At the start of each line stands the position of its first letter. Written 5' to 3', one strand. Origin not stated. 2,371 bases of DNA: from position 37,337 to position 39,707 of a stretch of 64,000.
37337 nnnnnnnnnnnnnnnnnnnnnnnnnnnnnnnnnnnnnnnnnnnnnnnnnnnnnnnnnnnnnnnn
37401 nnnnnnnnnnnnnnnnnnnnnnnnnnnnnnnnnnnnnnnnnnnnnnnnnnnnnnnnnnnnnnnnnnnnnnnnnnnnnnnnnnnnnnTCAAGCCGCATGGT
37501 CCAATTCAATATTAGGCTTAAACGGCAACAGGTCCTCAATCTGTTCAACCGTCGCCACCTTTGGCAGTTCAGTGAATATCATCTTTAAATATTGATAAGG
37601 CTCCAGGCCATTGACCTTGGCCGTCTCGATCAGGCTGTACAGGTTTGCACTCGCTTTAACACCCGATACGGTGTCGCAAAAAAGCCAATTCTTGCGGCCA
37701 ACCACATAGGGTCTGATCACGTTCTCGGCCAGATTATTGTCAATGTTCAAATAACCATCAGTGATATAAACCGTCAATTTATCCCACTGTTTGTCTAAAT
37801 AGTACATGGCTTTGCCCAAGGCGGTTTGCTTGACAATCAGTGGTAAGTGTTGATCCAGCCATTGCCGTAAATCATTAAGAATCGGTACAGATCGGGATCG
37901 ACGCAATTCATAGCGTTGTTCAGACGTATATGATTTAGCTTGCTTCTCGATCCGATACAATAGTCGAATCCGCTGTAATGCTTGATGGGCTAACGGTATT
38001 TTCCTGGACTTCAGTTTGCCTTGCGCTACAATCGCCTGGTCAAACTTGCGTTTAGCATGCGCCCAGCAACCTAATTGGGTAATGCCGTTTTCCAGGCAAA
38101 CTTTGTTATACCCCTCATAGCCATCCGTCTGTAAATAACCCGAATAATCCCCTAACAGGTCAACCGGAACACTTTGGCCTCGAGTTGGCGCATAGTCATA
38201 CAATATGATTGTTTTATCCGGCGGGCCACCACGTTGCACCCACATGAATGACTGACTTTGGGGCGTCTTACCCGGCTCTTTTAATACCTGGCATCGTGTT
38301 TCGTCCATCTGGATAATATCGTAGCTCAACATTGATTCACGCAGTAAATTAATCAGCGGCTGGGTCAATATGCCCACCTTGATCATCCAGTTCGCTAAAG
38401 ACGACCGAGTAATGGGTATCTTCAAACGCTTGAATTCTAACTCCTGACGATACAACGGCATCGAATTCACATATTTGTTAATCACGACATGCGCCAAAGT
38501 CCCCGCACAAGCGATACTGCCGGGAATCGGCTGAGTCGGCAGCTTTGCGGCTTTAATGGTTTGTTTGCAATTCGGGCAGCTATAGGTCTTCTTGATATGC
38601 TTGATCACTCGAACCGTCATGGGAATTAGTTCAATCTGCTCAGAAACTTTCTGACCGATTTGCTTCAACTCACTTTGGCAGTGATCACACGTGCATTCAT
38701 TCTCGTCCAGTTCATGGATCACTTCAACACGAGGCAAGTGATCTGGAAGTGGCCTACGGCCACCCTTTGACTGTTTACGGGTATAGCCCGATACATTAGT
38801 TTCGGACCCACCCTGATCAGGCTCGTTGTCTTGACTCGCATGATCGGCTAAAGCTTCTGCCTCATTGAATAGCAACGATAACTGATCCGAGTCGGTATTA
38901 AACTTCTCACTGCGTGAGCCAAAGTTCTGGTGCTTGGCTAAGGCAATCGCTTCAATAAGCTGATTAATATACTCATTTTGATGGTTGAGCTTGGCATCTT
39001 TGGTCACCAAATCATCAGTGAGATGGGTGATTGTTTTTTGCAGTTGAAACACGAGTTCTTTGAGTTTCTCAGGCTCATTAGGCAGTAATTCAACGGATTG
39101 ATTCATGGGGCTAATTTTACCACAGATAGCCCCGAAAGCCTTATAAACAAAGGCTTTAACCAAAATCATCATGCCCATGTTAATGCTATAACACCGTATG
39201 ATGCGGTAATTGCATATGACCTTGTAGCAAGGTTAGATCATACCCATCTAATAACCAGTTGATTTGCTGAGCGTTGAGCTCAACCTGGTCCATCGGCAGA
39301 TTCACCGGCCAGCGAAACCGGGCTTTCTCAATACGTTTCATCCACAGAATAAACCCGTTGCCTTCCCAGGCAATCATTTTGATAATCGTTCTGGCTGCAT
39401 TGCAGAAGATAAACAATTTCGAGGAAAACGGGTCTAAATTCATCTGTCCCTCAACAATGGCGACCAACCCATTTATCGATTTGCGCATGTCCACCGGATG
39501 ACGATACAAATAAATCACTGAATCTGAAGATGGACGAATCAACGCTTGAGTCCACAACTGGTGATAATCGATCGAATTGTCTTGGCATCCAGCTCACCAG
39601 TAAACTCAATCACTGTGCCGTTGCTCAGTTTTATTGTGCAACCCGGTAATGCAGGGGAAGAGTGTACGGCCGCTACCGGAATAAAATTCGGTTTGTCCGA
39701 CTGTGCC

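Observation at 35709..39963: IS66-family transposon that has captured a membrane glycosyltransferase-like gene, proven as one unit by a perfect 8-bp target duplication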

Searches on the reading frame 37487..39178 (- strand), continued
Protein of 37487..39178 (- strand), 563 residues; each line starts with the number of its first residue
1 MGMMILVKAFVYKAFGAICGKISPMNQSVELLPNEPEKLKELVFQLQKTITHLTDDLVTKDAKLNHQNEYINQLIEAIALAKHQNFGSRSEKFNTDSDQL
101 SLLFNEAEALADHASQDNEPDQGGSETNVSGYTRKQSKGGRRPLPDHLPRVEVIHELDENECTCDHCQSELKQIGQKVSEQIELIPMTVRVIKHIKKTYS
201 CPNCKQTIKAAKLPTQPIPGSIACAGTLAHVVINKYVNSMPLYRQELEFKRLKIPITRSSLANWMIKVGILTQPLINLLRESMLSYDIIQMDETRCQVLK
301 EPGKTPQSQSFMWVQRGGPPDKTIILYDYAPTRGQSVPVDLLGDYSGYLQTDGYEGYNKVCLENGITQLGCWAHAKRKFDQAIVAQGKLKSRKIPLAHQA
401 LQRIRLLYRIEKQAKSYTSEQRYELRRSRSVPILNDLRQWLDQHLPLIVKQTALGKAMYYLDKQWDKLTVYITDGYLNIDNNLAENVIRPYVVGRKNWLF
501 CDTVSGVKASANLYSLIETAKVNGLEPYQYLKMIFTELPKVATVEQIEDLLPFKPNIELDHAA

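Call 69: find_homologous_proteins(query=window:37487-39106:-, max_evalue=1e-100)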
Query window:37487-39106:- (539 aa): 5611 proteins with E <= 1e-100 among 8000 candidates; the best 120 are listed.
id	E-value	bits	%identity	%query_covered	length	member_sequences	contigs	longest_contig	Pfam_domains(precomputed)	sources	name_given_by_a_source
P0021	0.0e+0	1233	100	100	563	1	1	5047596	PF03050.21,PF13817.12,PF13005.13,PF13007.13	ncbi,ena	-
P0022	0.0e+0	1032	83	100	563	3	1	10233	PF03050.21,PF13817.12,PF13005.13,PF13007.13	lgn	-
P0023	3.4e-298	1008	83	100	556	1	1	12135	PF03050.21,PF13817.12,PF13005.13,PF13007.13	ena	-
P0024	6.4e-290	980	78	100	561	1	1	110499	PF03050.21,PF13817.12,PF13005.13,PF13007.13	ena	-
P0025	1.5e-269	913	74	100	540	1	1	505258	PF03050.21,PF13817.12,PF13005.13,PF13007.13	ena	-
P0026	3.0e-266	902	73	100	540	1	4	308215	PF03050.21,PF13817.12,PF13005.13,PF13007.13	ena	-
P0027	7.2e-261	884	73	100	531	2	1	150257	PF03050.21,PF13817.12,PF13005.13,PF13007.13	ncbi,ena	-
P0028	8.7e-260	881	72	100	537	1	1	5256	PF03050.21,PF13817.12,PF13005.13,PF13007.13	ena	-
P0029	1.5e-250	850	70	100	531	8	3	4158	PF03050.21,PF13817.12,PF13005.13,PF13007.13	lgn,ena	-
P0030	2.2e-243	827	66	100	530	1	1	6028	PF03050.21,PF13817.12,PF13005.13,PF13007.13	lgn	-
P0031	2.1e-240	817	66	100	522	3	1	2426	PF03050.21,PF13817.12,PF13005.13,PF13007.13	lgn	-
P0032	7.9e-240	815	67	100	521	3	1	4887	PF03050.21,PF13817.12,PF13005.13,PF13007.13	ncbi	-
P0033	1.1e-238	811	67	100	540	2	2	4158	PF03050.21,PF13817.12,PF13005.13,PF13007.13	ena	-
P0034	1.8e-238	811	67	99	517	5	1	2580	PF03050.21,PF13817.12,PF13005.13,PF13007.13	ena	-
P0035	5.0e-238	809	68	97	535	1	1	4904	PF03050.21,PF13817.12,PF13005.13,PF13007.13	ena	-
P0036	5.3e-238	809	67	100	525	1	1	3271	PF03050.21,PF13817.12,PF13005.13,PF13007.13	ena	-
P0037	8.6e-238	808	67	100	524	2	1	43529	PF03050.21,PF13817.12,PF13005.13,PF13007.13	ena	-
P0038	1.7e-236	804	67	100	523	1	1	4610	PF03050.21,PF13817.12,PF13005.13,PF13007.13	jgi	-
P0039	2.7e-236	803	69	97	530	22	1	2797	PF03050.21,PF13817.12,PF13005.13,PF13007.13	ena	-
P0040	3.2e-236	803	67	100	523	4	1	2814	PF03050.21,PF13817.12,PF13005.13,PF13007.13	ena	-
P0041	4.8e-234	796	65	100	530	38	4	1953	PF03050.21,PF13817.12,PF13005.13,PF13007.13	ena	-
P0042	3.0e-233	793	66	100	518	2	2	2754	PF03050.21,PF13817.12,PF13005.13,PF13007.13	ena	-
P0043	1.4e-232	791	66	99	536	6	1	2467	PF03050.21,PF13817.12,PF13005.13,PF13007.13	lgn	-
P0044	3.2e-230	783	65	100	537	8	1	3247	PF03050.21,PF13817.12,PF13005.13,PF13007.13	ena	-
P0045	7.2e-229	779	66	100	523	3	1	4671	PF03050.21,PF13817.12,PF13005.13,PF13007.13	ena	-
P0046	1.7e-226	771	65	100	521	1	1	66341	PF03050.21,PF13817.12,PF13005.13,PF13007.13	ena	-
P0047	2.5e-222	757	68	89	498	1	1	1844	PF03050.21,PF13817.12,PF13005.13,PF13007.13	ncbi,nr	ncbi:MAG: IS66 family transposase, partial [Gammaproteobacteria bacterium]|nr:IS66 family transposas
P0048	3.2e-221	754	63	98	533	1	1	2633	PF03050.21,PF13817.12,PF13005.13,PF13007.13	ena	-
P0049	1.0e-220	752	63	100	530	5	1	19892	PF03050.21,PF13817.12,PF13005.13,PF13007.13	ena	-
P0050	3.3e-218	744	60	99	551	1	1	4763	PF03050.21,PF13817.12,PF13005.13,PF13007.13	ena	-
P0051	7.0e-218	743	59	100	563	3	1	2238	PF03050.21,PF13817.12,PF13005.13,PF13007.13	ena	-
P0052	5.7e-217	740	61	98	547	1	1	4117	PF03050.21,PF13817.12,PF13005.13,PF13007.13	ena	-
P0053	2.0e-212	725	59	100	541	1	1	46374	PF03050.21,PF13817.12,PF13005.13,PF13007.13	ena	-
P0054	3.6e-212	724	66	91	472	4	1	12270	PF03050.21,PF13005.13,PF13007.13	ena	-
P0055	4.2e-211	720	61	99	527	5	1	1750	PF03050.21,PF13817.12,PF13005.13,PF13007.13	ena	-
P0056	6.1e-210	716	59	100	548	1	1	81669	PF03050.21,PF13817.12,PF13005.13,PF13007.13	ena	-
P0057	2.1e-208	711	59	100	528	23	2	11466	PF03050.21,PF13817.12,PF13005.13,PF13007.13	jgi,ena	-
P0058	9.1e-208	709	60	100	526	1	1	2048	PF03050.21,PF13817.12,PF13005.13,PF13007.13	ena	-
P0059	1.7e-207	708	59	100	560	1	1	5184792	PF03050.21,PF13817.12,PF13005.13,PF13007.13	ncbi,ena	-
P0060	2.9e-207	708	59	98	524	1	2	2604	PF03050.21,PF13817.12,PF13005.13,PF13007.13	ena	-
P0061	8.0e-207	706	59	99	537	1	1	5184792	PF03050.21,PF13817.12,PF13005.13,PF13007.13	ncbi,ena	-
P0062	2.7e-206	704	59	100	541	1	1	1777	PF03050.21,PF13817.12,PF13005.13,PF13007.13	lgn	-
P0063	4.0e-205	701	59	100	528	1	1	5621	PF03050.21,PF13817.12,PF13005.13,PF13007.13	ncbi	-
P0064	5.4e-204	697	59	97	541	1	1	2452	PF03050.21,PF13817.12,PF13005.13,PF13007.13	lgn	-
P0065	1.9e-203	695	61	93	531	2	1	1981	PF03050.21,PF13817.12,PF13005.13,PF13007.13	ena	-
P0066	3.8e-203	694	57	100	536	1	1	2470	PF03050.21,PF13817.12,PF13005.13,PF13007.13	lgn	-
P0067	8.4e-203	693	58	100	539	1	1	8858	PF03050.21,PF13817.12,PF13005.13,PF13007.13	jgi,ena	-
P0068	4.3e-201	687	57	98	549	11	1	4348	PF03050.21,PF13817.12,PF13005.13,PF13007.13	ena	-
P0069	2.1e-200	685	59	92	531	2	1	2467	PF03050.21,PF13817.12,PF13005.13,PF13007.13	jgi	-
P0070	2.1e-200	685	60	93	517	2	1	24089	PF03050.21,PF13817.12,PF13005.13,PF13007.13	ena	-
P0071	3.3e-200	684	57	98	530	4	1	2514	PF03050.21,PF13817.12,PF13005.13,PF13007.13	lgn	-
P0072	4.5e-200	684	56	99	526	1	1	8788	PF03050.21,PF13817.12,PF13005.13,PF13007.13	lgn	-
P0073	6.8e-200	683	56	100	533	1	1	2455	PF03050.21,PF13817.12,PF13005.13,PF13007.13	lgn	-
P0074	2.4e-198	678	58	94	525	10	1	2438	PF03050.21,PF13817.12,PF13005.13,PF13007.13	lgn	-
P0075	1.2e-196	673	57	98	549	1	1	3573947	PF03050.21,PF13817.12,PF13005.13,PF13007.13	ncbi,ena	-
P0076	3.6e-196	671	57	98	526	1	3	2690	PF03050.21,PF13817.12,PF13005.13,PF13007.13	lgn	-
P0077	3.7e-196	671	56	98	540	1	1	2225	PF03050.21,PF13817.12,PF13005.13,PF13007.13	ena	-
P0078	4.8e-196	671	56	100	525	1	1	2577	PF03050.21,PF13817.12,PF13005.13,PF13007.13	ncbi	-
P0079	3.2e-195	668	57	98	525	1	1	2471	PF03050.21,PF13817.12,PF13005.13,PF13007.13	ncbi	-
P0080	6.7e-194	664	59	90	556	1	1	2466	PF03050.21,PF13817.12,PF13005.13,PF13007.13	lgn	-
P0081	6.8e-194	664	54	100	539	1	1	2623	PF03050.21,PF13817.12,PF13005.13,PF13007.13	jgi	jgi:transposase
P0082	1.0e-193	663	56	94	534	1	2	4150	PF03050.21,PF13817.12,PF13005.13,PF13007.13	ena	-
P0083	4.1e-193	661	55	100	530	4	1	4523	PF03050.21,PF13817.12,PF13005.13,PF13007.13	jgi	-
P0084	9.6e-192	656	60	90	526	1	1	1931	PF03050.21,PF13817.12,PF13005.13,PF13007.13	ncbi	-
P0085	1.0e-191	656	61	90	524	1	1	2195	PF03050.21,PF13817.12,PF13005.13,PF13007.13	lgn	-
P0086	1.8e-191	656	56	94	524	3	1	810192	PF03050.21,PF13817.12,PF13005.13,PF13007.13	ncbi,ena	-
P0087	1.9e-191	655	71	73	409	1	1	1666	PF03050.21,PF13817.12,PF13005.13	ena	-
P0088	2.3e-191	655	55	98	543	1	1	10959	PF03050.21,PF13817.12,PF13005.13,PF13007.13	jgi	-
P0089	4.5e-191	654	54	98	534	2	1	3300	PF03050.21,PF13817.12,PF13005.13,PF13007.13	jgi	-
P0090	1.3e-189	649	53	98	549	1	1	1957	PF03050.21,PF13817.12,PF13005.13,PF13007.13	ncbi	-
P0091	1.9e-189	649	58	90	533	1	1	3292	PF03050.21,PF13817.12,PF13005.13,PF13007.13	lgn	-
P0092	1.2e-188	646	53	99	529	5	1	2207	PF03050.21,PF13817.12,PF13005.13,PF13007.13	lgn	-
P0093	1.4e-188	646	54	99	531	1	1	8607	PF03050.21,PF13817.12,PF13005.13,PF13007.13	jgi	-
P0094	1.9e-188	646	55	99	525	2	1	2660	PF03050.21,PF13817.12,PF13005.13,PF13007.13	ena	-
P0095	2.5e-188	645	54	100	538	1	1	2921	PF03050.21,PF13817.12,PF13005.13,PF13007.13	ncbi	-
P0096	2.9e-188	645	54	98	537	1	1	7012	PF03050.21,PF13817.12,PF13005.13,PF13007.13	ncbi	-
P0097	3.9e-188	645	55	98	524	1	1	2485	PF03050.21,PF13817.12,PF13005.13,PF13007.13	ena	-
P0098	5.0e-188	644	57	91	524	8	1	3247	PF03050.21,PF13817.12,PF13005.13,PF13007.13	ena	-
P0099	4.7e-187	641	55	91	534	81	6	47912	PF03050.21,PF13817.12,PF13005.13,PF13007.13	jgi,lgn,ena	-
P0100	4.7e-187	641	54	94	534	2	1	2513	PF03050.21,PF13817.12,PF13005.13,PF13007.13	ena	-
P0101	5.3e-187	641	56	90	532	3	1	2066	PF03050.21,PF13817.12,PF13005.13,PF13007.13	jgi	jgi:transposase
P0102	9.0e-187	640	54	97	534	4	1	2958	PF03050.21,PF13817.12,PF13005.13,PF13007.13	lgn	-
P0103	1.4e-186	639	55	90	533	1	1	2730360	PF03050.21,PF13817.12,PF13005.13,PF13007.13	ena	-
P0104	1.8e-186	639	57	91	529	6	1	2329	PF03050.21,PF13817.12,PF13005.13,PF13007.13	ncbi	-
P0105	6.3e-186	637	54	98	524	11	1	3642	PF03050.21,PF13817.12,PF13005.13,PF13007.13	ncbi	-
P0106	9.8e-186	637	54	99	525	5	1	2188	PF03050.21,PF13817.12,PF13005.13,PF13007.13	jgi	jgi:transposase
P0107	1.7e-185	636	53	100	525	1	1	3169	PF03050.21,PF13817.12,PF13005.13,PF13007.13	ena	-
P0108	1.7e-185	636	54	98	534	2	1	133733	PF03050.21,PF13817.12,PF13005.13,PF13007.13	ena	-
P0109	2.5e-185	635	58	93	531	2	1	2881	PF03050.21,PF13817.12,PF13005.13,PF13007.13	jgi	-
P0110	4.1e-185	635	54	98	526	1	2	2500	PF03050.21,PF13817.12,PF13005.13,PF13007.13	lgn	-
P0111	8.7e-185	633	52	99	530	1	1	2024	PF03050.21,PF13817.12,PF13005.13,PF13007.13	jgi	jgi:transposase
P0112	1.1e-184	633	57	91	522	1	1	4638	PF03050.21,PF13817.12,PF13005.13,PF13007.13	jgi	jgi:transposase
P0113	1.1e-184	633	54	99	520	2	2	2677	PF03050.21,PF13817.12,PF13005.13,PF13007.13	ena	-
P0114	2.0e-184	632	58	91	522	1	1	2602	PF03050.21,PF13817.12,PF13005.13,PF13007.13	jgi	jgi:transposase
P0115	1.1e-183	630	53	99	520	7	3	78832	PF03050.21,PF13817.12,PF13005.13,PF13007.13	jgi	jgi:transposase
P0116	2.2e-183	629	55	94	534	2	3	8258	PF03050.21,PF13817.12,PF13005.13,PF13007.13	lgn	-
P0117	5.0e-182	624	55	98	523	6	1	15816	PF03050.21,PF13817.12,PF13005.13,PF13007.13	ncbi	-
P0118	6.8e-182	624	54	94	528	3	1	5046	PF03050.21,PF13817.12,PF13005.13,PF13007.13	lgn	-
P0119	1.5e-181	623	54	97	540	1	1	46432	PF03050.21,PF13817.12,PF13005.13,PF13007.13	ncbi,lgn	ncbi:MAG: IS66 family transposase [Pseudomonadota bacterium]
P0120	2.8e-178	612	54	94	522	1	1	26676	PF03050.21,PF13817.12,PF13005.13,PF13007.13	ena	-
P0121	1.4e-177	610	53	94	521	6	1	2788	PF03050.21,PF13817.12,PF13005.13,PF13007.13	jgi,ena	jgi:transposase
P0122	3.5e-177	608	51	97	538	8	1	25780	PF03050.21,PF13817.12,PF13005.13,PF13007.13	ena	-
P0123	4.4e-177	608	53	98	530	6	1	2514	PF03050.21,PF13817.12,PF13005.13,PF13007.13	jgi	jgi:transposase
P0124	5.2e-176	605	53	98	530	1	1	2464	PF03050.21,PF13817.12,PF13005.13,PF13007.13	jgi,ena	-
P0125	1.6e-175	603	51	98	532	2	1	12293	PF03050.21,PF13817.12,PF13005.13,PF13007.13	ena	-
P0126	5.7e-175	601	51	100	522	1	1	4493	PF03050.21,PF13817.12,PF13005.13,PF13007.13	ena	-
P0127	6.0e-175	601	52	96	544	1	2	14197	PF03050.21,PF13817.12,PF13005.13,PF13007.13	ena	-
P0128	7.7e-175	601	58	84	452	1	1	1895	PF03050.21,PF13817.12,PF13005.13,PF13007.13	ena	-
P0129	3.0e-174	599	52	94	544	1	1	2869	PF03050.21,PF13817.12,PF13005.13,PF13007.13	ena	-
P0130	3.9e-174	598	52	94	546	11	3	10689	PF03050.21,PF13817.12,PF13005.13,PF13007.13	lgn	-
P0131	4.4e-174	598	52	98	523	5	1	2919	PF03050.21,PF13817.12,PF13005.13,PF13007.13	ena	-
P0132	7.2e-174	597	52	98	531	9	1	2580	PF03050.21,PF13817.12,PF13005.13,PF13007.13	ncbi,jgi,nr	ncbi:MAG: IS66 family transposase [Gammaproteobacteria bacterium]|nr:IS66 family transposase [Gammap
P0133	1.0e-173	597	54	92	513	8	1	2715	PF03050.21,PF13817.12,PF13005.13,PF13007.13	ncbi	-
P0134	1.6e-173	596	52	94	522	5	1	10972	PF03050.21,PF13817.12,PF13005.13,PF13007.13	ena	-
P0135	2.4e-173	596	52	94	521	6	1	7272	PF03050.21,PF13817.12,PF13005.13,PF13007.13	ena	-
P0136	4.8e-173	595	54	94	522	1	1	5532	PF03050.21,PF13817.12,PF13005.13,PF13007.13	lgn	-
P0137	1.6e-172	593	51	98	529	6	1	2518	PF03050.21,PF13817.12,PF13005.13,PF13007.13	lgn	-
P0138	1.6e-172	593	51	96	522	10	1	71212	PF03050.21,PF13817.12,PF13005.13,PF13007.13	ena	-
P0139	2.6e-172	592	50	99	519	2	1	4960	PF03050.21,PF13817.12,PF13005.13,PF13007.13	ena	-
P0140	5.1e-172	591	50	99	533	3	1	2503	PF03050.21,PF13817.12,PF13005.13,PF13007.13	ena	-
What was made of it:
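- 37487..39106 (-): tnpC, the IS66 DDE transposase (539 aa from the Met shared with relatives; the public annotation uses ATG 39178, giving 563 aa). P0021 is the annotated 563-aa form (call 69).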

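Call 70: find_encoding_contigs(protein=P0022, flank=6000, max_places=4)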
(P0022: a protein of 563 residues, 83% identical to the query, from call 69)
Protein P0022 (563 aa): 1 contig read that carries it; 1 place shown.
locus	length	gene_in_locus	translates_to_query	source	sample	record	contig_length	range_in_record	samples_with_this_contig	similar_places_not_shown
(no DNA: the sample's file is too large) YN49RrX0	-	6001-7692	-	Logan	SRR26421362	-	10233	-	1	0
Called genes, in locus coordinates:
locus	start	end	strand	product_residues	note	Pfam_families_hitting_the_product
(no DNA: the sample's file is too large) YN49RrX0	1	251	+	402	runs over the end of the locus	PF00872:Transposase_mut, PF10551:MULE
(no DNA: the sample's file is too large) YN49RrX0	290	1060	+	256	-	PF00027:cNMP_binding, PF13545:HTH_Crp_2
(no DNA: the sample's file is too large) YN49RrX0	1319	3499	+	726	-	PF20656:MS_N (weak), PF20658:MSG_insertion, PF01274:MS_TIM-barrel, PF20659:MS_C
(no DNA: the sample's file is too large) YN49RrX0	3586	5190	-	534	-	PF00361:Proton_antipo_M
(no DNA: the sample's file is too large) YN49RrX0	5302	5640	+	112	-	-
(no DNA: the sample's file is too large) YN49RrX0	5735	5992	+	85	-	PF05717:TnpB_IS66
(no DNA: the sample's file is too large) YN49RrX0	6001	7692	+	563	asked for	PF13007:LZ_Tnp_IS66, PF13005:zf-IS66, PF03050:DDE_Tnp_IS66, PF13817:DDE_Tnp_IS66_C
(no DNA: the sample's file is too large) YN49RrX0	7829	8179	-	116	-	?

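Call 71: find_encoding_contigs(protein=P0023, flank=6000, max_places=4)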
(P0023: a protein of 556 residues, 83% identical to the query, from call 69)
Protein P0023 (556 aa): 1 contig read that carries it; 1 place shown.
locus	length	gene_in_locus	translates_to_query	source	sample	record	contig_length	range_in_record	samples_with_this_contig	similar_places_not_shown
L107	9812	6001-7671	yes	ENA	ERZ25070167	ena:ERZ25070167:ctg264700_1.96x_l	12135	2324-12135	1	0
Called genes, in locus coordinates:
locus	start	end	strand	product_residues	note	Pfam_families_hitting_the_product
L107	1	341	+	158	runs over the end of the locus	PF14489:QueF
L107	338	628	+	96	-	-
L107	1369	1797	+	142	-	PF01797:Y1_Tnp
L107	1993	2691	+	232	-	-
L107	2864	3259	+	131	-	-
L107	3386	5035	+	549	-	PF00753:Lactamase_B (faint)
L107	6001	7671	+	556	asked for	PF13007:LZ_Tnp_IS66, PF13005:zf-IS66, PF03050:DDE_Tnp_IS66, PF13817:DDE_Tnp_IS66_C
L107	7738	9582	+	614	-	PF05057:DUF676 (weak)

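Call 72: find_encoding_contigs(protein=P0024, flank=6000, max_places=4)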
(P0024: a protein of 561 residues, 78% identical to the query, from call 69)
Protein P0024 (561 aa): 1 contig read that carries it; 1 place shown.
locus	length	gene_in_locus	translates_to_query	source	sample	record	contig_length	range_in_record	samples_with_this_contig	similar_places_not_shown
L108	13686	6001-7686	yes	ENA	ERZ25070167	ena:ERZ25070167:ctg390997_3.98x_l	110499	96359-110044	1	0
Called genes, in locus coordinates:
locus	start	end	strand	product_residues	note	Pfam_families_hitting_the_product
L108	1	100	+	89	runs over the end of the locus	-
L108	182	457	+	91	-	-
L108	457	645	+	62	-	-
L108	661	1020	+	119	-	-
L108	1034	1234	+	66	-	-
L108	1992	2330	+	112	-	-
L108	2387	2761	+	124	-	-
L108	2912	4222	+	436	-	PF01223:Endonuclease_NS, PF00932:LTD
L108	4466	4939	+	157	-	PF13340:DUF4096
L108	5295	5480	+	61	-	-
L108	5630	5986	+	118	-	PF05717:TnpB_IS66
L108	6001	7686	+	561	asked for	PF13007:LZ_Tnp_IS66, PF13005:zf-IS66, PF03050:DDE_Tnp_IS66, PF13817:DDE_Tnp_IS66_C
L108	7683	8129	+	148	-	-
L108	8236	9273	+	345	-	PF13365:Trypsin_2 (weak)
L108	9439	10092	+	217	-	PF20305:pYEATS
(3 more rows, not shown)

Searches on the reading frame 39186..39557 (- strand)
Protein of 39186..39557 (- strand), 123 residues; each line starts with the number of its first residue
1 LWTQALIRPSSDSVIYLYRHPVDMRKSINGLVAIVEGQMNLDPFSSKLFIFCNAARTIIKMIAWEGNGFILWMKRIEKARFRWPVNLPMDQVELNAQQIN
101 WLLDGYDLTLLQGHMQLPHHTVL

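Call 7: search_protein_families(library=pfam, proteins=[window:39186-39557:-], max_evalue=0.01)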
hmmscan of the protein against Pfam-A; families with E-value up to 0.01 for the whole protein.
window:39186-39557:- (123 aa): 1 family
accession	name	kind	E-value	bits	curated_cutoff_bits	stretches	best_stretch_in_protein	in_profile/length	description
PF05717.18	TnpB_IS66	-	1.3e-35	121.7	26.6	1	15-109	3-97/101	IS66 Orf2 like protein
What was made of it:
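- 39186..39542 (-): tnpB, the IS66 Orf2 accessory protein (118 aa, TTG start overlapping the tnpA stop as TTGA). PF05717 at 1.3e-35 (call 7).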

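Call 8: search_protein_families(library=ncbifam, proteins=[window:39186-39557:-], max_evalue=0.01)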
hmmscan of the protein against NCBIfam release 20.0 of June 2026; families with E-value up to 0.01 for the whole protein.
window:39186-39557:- (123 aa): 1 family
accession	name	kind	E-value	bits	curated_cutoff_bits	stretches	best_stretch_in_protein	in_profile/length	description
NF033819.0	IS66_TnpB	equivalog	2.2e-33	114.1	50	1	15-105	1-90/90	IS66 family insertion sequence element accessory protein TnpB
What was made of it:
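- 39186..39542 (-): NF033819 (call 8).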
